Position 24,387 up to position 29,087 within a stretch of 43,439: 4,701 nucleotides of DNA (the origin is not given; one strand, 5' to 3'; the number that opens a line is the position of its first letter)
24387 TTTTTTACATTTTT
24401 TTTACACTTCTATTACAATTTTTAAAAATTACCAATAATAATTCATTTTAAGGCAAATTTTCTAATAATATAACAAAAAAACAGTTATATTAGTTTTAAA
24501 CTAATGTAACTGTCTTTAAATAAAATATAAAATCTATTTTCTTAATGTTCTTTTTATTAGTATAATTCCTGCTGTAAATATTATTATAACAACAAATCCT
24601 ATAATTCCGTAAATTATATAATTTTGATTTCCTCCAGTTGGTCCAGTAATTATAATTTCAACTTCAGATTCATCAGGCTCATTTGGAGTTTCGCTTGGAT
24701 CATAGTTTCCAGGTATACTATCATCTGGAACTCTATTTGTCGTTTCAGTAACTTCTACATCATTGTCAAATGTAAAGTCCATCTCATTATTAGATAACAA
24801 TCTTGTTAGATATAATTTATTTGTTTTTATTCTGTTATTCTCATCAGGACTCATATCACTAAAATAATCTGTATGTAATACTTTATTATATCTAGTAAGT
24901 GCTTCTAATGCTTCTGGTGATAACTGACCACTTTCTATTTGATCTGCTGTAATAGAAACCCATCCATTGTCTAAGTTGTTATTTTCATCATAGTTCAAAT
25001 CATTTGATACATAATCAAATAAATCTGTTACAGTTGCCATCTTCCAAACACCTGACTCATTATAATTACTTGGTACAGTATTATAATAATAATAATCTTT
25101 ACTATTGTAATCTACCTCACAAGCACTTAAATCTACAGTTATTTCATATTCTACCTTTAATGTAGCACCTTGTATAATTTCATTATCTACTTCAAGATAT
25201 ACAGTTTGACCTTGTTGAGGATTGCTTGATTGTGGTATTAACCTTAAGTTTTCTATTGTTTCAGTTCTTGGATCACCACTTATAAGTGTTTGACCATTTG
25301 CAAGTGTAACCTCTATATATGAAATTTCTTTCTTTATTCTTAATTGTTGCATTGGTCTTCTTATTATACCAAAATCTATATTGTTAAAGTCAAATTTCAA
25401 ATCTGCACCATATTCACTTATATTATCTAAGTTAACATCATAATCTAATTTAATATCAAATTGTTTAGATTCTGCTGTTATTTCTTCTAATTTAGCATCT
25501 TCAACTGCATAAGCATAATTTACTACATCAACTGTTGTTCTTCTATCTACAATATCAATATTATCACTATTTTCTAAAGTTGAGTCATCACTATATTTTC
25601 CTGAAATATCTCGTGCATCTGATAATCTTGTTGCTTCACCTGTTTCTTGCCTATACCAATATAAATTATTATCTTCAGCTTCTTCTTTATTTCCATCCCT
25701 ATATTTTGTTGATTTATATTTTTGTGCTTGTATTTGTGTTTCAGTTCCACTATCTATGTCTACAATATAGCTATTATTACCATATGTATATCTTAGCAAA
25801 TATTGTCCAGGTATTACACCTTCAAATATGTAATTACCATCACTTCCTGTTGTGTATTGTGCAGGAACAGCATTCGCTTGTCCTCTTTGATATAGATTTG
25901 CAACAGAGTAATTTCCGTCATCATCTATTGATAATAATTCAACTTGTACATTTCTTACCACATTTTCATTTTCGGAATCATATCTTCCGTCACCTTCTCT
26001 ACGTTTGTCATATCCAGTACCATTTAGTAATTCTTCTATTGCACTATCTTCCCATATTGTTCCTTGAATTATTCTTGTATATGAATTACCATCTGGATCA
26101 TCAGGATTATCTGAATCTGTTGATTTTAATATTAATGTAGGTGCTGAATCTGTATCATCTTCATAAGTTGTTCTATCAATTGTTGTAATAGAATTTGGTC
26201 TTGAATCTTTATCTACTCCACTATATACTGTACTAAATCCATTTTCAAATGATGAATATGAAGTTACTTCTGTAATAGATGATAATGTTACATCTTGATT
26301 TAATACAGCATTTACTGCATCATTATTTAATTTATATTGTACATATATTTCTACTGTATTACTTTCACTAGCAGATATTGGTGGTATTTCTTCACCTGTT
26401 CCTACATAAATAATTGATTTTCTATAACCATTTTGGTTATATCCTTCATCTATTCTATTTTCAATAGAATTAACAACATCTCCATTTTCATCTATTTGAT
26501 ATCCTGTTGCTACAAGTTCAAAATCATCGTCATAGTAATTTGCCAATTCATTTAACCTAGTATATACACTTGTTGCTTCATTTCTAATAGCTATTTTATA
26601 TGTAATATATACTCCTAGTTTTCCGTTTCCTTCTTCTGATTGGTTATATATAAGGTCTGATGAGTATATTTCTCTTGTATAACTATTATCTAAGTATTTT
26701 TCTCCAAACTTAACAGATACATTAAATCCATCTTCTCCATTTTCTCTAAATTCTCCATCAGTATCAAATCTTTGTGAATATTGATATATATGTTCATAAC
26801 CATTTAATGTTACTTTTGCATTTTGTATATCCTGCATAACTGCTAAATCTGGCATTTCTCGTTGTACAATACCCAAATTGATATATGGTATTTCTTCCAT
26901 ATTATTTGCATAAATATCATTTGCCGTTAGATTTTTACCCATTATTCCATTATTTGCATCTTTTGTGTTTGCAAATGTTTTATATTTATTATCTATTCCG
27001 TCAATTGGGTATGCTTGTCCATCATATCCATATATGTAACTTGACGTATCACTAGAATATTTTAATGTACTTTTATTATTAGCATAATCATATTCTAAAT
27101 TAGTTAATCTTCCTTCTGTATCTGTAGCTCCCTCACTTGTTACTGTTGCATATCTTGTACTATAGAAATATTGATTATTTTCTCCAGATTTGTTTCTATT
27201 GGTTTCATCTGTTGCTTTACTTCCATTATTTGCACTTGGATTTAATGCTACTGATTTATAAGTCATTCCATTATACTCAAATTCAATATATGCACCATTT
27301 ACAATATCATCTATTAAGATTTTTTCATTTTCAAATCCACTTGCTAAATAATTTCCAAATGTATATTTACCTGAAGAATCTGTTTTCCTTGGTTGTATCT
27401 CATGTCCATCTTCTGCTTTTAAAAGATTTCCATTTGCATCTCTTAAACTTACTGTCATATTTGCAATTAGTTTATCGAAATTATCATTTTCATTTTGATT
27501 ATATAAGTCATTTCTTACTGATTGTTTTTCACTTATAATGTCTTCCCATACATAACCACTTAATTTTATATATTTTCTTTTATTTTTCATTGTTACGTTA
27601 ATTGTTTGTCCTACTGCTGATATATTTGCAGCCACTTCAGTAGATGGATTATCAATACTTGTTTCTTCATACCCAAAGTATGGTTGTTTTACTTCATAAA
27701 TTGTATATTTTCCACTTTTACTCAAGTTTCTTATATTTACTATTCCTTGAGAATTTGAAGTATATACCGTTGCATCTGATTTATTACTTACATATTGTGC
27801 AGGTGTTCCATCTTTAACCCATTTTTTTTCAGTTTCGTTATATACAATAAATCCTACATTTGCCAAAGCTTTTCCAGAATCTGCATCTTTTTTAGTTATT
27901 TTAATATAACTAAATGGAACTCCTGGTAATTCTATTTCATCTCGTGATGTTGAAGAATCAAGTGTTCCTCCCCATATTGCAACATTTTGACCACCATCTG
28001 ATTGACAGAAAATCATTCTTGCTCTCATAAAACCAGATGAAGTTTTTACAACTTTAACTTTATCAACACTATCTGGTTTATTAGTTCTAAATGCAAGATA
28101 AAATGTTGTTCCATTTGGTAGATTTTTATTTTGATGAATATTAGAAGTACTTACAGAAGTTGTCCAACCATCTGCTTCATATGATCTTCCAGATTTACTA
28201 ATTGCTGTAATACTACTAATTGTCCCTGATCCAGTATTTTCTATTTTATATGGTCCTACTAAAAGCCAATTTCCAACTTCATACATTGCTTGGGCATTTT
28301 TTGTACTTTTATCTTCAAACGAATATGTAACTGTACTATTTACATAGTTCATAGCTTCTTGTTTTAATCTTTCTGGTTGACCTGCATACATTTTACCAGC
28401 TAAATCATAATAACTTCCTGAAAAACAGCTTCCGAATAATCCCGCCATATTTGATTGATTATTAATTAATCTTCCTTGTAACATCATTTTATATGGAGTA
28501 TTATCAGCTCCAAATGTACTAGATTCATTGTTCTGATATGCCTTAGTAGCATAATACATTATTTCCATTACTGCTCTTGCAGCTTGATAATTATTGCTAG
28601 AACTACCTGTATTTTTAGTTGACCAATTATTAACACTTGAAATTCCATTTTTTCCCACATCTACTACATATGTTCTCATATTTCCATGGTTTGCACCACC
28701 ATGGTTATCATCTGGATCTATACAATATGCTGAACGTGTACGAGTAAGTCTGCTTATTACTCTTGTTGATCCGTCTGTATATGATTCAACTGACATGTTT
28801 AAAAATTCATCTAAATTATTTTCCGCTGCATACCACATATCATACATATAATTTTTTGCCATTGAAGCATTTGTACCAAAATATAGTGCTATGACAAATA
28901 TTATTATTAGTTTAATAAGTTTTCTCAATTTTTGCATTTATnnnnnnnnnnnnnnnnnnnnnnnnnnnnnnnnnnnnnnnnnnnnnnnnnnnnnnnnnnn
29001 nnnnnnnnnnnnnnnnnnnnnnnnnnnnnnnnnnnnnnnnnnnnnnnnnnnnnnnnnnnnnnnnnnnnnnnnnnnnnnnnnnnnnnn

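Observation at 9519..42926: Three tandem, diverged copies of a fixed two-gene giant surface-protein cassette (A then B)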

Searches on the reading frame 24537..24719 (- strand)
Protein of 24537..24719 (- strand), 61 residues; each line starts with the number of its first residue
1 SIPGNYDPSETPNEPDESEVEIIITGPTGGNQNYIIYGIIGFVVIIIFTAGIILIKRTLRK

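Call 57: search_protein_families(library=ncbifam, proteins=[window:24537-24719:-], max_evalue=10)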
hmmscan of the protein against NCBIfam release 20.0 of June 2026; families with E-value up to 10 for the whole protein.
seq(61 aa): 3 families
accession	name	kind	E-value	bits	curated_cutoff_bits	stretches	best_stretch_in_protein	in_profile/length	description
NF040734.1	CC-COOH_SaoC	equivalog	0.036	13.9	80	1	16-51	108-143/148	Cys-Cys-COOH (seleno)protein SaoC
NF053819.1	EF0750_LPXTG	subfamily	0.049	14.1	47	1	10-56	50-103/105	EF2685/EF0750 family sortase-dependent surface protein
TIGR01167.1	LPXTG_anchor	domain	0.062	14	15.9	1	28-57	5-31/34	LPXTG cell wall anchor domain-containing protein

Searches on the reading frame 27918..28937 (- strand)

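Call 43: search_protein_families(library=pfam, proteins=[window:27918-28937:-], max_evalue=10)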
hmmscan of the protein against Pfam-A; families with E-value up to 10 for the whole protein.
window:27918-28937:- (340 aa): 1 family
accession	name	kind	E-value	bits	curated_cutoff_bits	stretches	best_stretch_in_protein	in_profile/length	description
PF18957.6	RibLong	-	0.0044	18.2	27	1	257-296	16-50/93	Long Rib domain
